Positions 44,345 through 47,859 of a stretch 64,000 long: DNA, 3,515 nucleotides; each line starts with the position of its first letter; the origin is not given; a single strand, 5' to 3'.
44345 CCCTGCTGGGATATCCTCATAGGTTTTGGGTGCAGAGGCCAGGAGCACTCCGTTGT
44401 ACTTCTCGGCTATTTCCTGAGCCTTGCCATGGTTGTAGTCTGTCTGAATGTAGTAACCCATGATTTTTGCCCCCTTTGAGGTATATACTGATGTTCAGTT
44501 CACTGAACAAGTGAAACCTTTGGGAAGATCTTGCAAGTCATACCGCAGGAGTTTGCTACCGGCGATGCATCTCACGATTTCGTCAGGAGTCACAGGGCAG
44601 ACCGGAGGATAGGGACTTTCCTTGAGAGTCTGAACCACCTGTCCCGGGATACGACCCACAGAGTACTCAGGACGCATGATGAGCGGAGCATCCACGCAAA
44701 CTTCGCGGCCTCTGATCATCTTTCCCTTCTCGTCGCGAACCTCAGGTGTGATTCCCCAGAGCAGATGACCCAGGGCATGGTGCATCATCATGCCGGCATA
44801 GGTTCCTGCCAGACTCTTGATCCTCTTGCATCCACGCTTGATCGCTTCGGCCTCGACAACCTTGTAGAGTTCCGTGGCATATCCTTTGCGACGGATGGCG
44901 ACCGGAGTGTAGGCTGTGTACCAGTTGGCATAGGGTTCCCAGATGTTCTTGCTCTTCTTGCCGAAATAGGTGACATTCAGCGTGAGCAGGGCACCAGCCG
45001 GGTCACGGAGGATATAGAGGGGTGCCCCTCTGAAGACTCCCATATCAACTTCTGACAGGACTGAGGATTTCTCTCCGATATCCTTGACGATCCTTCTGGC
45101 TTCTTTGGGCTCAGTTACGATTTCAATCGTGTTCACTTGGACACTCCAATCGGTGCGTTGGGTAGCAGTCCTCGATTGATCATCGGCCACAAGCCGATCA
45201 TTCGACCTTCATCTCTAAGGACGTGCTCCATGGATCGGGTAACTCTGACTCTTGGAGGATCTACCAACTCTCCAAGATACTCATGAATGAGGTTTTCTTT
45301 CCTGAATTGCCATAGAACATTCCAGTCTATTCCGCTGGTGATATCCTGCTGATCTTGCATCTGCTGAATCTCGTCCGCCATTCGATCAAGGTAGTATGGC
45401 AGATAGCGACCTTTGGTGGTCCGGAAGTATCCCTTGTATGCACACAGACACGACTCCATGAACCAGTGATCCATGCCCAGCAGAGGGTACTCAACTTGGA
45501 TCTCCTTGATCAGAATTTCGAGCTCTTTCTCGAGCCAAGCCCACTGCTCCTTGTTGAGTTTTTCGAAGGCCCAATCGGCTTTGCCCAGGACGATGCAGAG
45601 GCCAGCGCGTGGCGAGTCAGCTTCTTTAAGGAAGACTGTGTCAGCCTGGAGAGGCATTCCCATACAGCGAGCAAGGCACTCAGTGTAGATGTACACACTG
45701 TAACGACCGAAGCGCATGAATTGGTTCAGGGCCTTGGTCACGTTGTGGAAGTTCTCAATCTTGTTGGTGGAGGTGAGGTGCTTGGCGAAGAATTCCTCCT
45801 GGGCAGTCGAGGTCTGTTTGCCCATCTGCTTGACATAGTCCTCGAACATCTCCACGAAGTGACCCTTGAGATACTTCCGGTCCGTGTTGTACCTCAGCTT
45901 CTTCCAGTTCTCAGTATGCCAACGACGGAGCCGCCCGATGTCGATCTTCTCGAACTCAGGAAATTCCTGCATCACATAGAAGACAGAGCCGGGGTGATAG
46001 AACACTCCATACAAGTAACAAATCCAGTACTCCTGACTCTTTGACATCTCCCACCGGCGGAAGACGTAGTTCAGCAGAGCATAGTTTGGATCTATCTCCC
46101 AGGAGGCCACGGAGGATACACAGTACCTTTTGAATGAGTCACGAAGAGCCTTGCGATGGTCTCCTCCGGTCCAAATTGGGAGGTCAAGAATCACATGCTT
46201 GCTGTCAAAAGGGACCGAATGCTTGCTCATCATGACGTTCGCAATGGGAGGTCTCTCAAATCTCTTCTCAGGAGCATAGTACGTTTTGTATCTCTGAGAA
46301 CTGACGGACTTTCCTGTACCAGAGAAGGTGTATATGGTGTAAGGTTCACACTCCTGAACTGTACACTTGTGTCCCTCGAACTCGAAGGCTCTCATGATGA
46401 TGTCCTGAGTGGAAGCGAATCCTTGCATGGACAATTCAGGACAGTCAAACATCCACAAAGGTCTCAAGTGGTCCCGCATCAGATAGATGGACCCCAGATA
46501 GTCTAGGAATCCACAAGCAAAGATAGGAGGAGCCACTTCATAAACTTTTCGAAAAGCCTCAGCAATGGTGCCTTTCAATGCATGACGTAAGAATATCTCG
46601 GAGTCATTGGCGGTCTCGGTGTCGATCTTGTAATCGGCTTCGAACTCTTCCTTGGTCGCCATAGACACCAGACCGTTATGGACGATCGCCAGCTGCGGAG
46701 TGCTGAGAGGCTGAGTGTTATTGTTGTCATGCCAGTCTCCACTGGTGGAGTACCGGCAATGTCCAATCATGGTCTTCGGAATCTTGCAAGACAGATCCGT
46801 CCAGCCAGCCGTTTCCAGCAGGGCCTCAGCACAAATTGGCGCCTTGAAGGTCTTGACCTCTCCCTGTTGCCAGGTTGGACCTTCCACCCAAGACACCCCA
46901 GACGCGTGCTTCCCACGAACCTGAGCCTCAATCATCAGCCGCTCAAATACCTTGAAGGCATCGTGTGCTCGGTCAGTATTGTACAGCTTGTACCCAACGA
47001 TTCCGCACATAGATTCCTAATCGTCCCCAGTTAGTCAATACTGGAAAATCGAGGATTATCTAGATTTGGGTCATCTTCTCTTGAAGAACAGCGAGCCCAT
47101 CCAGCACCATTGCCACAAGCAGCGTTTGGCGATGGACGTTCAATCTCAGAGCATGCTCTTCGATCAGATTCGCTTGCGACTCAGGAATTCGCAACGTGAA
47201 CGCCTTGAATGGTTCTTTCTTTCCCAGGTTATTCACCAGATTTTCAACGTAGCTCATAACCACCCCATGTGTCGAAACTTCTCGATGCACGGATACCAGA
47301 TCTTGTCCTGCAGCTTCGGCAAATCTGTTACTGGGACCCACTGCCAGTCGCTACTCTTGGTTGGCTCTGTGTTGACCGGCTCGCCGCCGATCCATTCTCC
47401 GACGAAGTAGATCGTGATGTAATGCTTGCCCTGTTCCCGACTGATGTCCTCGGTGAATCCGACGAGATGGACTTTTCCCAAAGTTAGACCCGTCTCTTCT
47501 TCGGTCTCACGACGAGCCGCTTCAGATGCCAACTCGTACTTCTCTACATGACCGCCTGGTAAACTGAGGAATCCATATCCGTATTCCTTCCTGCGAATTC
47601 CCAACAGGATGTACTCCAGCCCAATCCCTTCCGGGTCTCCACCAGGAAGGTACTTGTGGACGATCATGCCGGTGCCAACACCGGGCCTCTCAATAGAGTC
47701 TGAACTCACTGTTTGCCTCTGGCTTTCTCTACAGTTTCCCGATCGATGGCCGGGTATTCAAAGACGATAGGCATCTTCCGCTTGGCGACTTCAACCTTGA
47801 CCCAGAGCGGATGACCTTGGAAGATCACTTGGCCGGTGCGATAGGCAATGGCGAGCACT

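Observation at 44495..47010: Glutamine amidotransferase fused to an amino acid:DNA transferase and coupled to a GNAT: candidate new DNA hypermodification route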

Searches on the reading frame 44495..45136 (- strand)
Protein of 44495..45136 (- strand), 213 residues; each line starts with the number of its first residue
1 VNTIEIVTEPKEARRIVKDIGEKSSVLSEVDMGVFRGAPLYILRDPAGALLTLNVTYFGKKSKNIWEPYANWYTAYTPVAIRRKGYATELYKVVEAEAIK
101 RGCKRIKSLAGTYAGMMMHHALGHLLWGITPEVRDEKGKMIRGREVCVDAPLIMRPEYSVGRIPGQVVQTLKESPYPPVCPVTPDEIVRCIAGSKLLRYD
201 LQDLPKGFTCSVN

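Call 75: find_homologous_proteins(query=window:44495-45136:-, max_evalue=0.001)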
Query window:44495-45136:- (213 aa): 10 proteins with E <= 0.001 among 150 candidates.
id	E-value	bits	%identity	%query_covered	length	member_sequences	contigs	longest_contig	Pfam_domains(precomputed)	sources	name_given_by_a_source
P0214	8.6e-141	485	100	100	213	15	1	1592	-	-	-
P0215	7.8e-59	217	55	94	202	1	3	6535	PF00583.32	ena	-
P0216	4.9e-40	155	44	95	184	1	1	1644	-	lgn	-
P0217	2.3e-33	134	43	92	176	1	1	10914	-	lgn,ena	-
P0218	4.6e-32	129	49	64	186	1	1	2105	-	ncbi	-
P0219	3.2e-28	117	49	52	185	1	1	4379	PF00583.32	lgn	-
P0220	1.1e-27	115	47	67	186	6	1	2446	-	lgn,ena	-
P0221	8.6e-27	112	50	49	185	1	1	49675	-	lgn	-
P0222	7.6e-26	109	39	75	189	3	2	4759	-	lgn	-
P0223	4.8e-25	106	39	82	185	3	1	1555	-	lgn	-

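Call 79: find_encoding_contigs(protein=P0221, flank=9000, max_places=1)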
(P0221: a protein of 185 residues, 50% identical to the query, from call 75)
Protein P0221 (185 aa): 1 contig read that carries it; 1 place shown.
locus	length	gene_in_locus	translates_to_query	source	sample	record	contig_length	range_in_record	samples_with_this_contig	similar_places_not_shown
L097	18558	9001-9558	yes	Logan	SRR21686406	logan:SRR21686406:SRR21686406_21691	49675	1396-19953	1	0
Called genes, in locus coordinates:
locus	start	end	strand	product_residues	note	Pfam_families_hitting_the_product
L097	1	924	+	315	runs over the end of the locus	-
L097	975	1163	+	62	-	-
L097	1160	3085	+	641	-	PF00476:DNA_pol_A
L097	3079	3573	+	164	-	PF07460:NUMOD3 (weak)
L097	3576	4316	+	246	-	PF12705:PDDEXK_1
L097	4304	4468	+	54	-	-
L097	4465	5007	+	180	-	PF00929:RNase_T (faint), PF16473:Rv2179c-like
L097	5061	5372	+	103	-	PF13508:Acetyltransf_7 (weak)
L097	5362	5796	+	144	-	-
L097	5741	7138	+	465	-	PF00176:SNF2-rel_dom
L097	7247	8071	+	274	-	-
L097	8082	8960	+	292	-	PF18724:ADDT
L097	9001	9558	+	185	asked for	-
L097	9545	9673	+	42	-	-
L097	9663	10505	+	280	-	PF00890:FAD_binding_2 (faint), PF01266:DAO (weak)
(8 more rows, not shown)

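Call 80: find_encoding_contigs(protein=P0217, flank=9000, max_places=1)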
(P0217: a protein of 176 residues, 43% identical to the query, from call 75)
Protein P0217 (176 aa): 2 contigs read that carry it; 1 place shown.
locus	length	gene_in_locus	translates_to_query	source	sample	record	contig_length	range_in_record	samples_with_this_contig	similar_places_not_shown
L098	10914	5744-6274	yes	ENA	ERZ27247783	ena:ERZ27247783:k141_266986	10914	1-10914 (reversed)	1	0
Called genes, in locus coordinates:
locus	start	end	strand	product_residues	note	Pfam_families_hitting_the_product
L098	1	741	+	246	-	?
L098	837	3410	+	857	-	PF01612:DNA_pol_A_exo1 (faint), PF00476:DNA_pol_A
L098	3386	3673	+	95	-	-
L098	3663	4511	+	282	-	PF18723:HMUDK_hel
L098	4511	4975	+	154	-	-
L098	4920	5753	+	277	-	PF18724:ADDT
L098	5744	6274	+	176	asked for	-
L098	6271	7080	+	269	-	PF01266:DAO (weak)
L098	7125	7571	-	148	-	-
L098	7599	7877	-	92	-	-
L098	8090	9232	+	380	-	PF00303:Thymidylat_synt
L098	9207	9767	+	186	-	-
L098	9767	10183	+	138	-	PF03819:MazG (weak)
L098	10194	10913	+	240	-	?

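Call 81: find_related_loci(query=A2, collection=viral_contigs, flank=8000)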
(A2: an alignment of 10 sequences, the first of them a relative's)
Query A2 (213 aa) in viral_contigs; peptide patterns used: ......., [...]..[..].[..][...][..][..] (x = any residue, [..] = any of these).
16 stretches matched a pattern; 6 encode a relative of the query (tblastn E <= 1e-3); 6 distinct loci.
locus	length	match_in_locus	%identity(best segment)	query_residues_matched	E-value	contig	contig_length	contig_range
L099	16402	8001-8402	46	22-167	1e-36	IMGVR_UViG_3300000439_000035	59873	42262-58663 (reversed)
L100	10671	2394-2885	39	4-170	4e-34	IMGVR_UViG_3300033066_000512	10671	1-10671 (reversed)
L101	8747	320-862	36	4-200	4e-34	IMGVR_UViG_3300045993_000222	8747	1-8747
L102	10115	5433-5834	37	22-164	2e-31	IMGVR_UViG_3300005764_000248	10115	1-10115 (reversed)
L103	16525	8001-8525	34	1-200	2e-27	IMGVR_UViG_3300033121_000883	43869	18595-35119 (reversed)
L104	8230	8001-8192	36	27-90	8e-11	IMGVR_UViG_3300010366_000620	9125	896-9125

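Call 95: find_related_loci(query=A3, collection=viral_contigs, flank=8000)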
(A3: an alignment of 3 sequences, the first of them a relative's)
Query A3 (280 aa) in viral_contigs; peptide patterns used: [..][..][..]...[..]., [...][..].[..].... (x = any residue, [..] = any of these).
46 stretches matched a pattern; 14 encode a relative of the query (tblastn E <= 1e-3); 14 distinct loci.
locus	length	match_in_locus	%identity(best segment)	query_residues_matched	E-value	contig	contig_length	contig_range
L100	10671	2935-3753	55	6-280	2e-100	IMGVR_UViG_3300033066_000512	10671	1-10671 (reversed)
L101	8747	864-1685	57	4-280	1e-94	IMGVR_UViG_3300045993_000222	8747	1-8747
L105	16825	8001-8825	54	4-280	3e-93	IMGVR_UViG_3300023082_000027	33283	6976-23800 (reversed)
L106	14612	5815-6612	54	6-277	9e-90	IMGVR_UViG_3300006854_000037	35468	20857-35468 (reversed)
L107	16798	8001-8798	54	6-277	9e-90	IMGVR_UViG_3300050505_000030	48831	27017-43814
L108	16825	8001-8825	35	5-279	3e-44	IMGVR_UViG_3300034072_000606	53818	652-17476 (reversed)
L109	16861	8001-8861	35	2-280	4e-43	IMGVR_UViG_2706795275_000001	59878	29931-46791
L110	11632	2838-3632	32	5-269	2e-41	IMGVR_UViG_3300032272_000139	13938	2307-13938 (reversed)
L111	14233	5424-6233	34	5-279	1e-40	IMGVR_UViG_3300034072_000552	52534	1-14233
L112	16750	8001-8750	36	6-265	1e-38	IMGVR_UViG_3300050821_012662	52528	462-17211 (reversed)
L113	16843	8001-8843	31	6-280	3e-33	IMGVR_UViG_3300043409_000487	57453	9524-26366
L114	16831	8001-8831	33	6-280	9e-42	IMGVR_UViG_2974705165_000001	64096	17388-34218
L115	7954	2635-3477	32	6-277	7e-29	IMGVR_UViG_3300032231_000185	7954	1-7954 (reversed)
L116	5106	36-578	33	102-277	5e-16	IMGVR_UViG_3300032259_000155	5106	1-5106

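Call 96: predict_structure(alignment_id=A2)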
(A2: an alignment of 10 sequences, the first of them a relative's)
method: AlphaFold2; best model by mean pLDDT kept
length: 213 residues; sequences in the alignment: 10
mean_pLDDT: 87.5   pTM: 0.83
mean pLDDT of the five models: 87.5, 87.2, 85.8, 74.5, 62.7
residues with pLDDT >= 90: 122; 70-90: 74; 50-70: 7; < 50: 10
segments of 3 or more residues with pLDDT < 50: 204-213
pLDDT, mean of each block of 10 residues (from residue 1): 96 94 89 95 97 96 90 91 93 96 95 92 93 89 91 83 84 79 88 75 47 33
secondary structure, 60 per line:
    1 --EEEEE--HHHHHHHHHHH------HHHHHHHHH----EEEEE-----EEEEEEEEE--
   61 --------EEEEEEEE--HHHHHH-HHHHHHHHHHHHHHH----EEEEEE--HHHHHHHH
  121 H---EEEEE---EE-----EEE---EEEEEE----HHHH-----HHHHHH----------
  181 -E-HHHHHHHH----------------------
elements in order: E3-7 H10-20 H27-35 E40-44 E50-58 E69-76 H79-84 H86-100 E105-110 H113-121 E125-129 E140-142 E146-151 H156-159 H165-170 H184-191

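Call 110: fold_search(model_id=the predicted structure, library=pdb)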
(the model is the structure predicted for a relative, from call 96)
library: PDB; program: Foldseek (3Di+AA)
matches with E <= 10: 1212; with E <= 0.001: 491
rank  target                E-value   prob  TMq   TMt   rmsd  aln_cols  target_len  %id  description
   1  1wk4_A                8.5e-08  1.00  0.48  0.57   6.0       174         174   18  Crystal structure of ttk003001606 (released 2004-11-30)
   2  1vhs_B                1.2e-07  1.00  0.53  0.68   4.2       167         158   18  Crystal structure of a putative phosphinothricin N-acetyltransferase (released 2003-12-30)
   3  3dr8_A                2.8e-07  1.00  0.51  0.61   5.4       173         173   15  Structure of yncA, a putative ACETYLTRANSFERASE from Salmonella typhimurium with its cofactor Acetyl-CoA (released 2008-08-12)
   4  4mbu_A                2.8e-07  1.00  0.51  0.64   4.9       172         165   15  Crystal structure of N-acetyltransferase from Staphylococcus aureus Mu50 (released 2014-09-03)
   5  2j8m_A                2.8e-07  1.00  0.50  0.60   5.4       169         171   17  Structure of P. aeruginosa acetyltransferase PA4866 (released 2007-02-06)
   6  1yvo_B                4.5e-07  1.00  0.51  0.62   5.0       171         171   17  hypothetical acetyltransferase from P.aeruginosa PA01 (released 2005-03-29)
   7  4mbu_B                4.5e-07  1.00  0.51  0.64   5.0       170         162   16  Crystal structure of N-acetyltransferase from Staphylococcus aureus Mu50 (released 2014-09-03)
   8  8osp_A                6.4e-07  1.00  0.51  0.61   5.5       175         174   10  GCN5-related N-Acetyltransferase from Lactobacillus curiae (released 2023-07-05)
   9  1vhs_A                6.4e-07  1.00  0.52  0.65   4.4       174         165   18  Crystal structure of a putative phosphinothricin N-acetyltransferase (released 2003-12-30)
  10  5wph_C                9.2e-07  1.00  0.50  0.59   4.8       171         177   15  Crystal structure of ArsN, N-acetyltransferase with substrate AST from Pseudomonas putida KT2440 (released 2018-10-10)
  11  2qec                  9.2e-07  1.00  0.49  0.57   6.7       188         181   16  Crystal structure of histone acetyltransferase HPA2 and related acetyltransferase (NP_600742.1) from Corynebacterium glu (released 2007-07-10)
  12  1yvo_A                9.7e-07  1.00  0.51  0.63   5.5       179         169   16  hypothetical acetyltransferase from P.aeruginosa PA01 (released 2005-03-29)
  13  3dr6_B                1.2e-06  1.00  0.51  0.62   5.4       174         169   16  Structure of yncA, a putative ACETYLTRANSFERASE from Salmonella typhimurium (released 2008-09-09)
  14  5jtf_A                1.2e-06  1.00  0.51  0.60   4.9       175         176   14  Crystal structure of ArsN N-acetyltransferase from Pseudomonas putida KT2440 (released 2017-05-17)
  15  3dr6_A                1.2e-06  1.00  0.50  0.60   5.3       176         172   15  Structure of yncA, a putative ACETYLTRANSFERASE from Salmonella typhimurium (released 2008-09-09)
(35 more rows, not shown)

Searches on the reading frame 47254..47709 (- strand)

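Call 14: search_protein_families(library=pfam, proteins=[window:47254-47709:-], max_evalue=0.01)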
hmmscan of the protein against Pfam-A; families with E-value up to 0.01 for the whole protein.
window:47254-47709:- (151 aa): 1 family
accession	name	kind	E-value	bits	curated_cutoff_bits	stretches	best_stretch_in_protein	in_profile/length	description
PF00293.34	NUDIX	-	4.4e-20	72.5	21.1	1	36-134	18-122/134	NUDIX domain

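Call 20: search_protein_families(library=phrogs, proteins=[window:47254-47709:-], max_evalue=0.01)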
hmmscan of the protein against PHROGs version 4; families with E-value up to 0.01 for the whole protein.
window:47254-47709:- (151 aa): 7 families
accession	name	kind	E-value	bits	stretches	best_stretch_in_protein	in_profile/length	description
phrog_1198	-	other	3.1e-17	64.1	1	35-133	52-153/253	MutT/NUDIX hydrolase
phrog_1185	-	other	2e-08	35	1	49-95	182-228/301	nudix hydrolase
phrog_15528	-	head and packaging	2.2e-08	34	1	34-93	534-590/794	portal protein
phrog_25541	-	unknown function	3.9e-07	30.8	1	41-134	91-185/210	-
phrog_10313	-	other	9e-06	26.5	1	46-130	38-121/159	nudix hydrolase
phrog_6216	-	unknown function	0.00052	19.8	1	38-132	18-100/545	-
phrog_19657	-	other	0.0036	18.3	1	49-82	62-95/176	nudix hydrolase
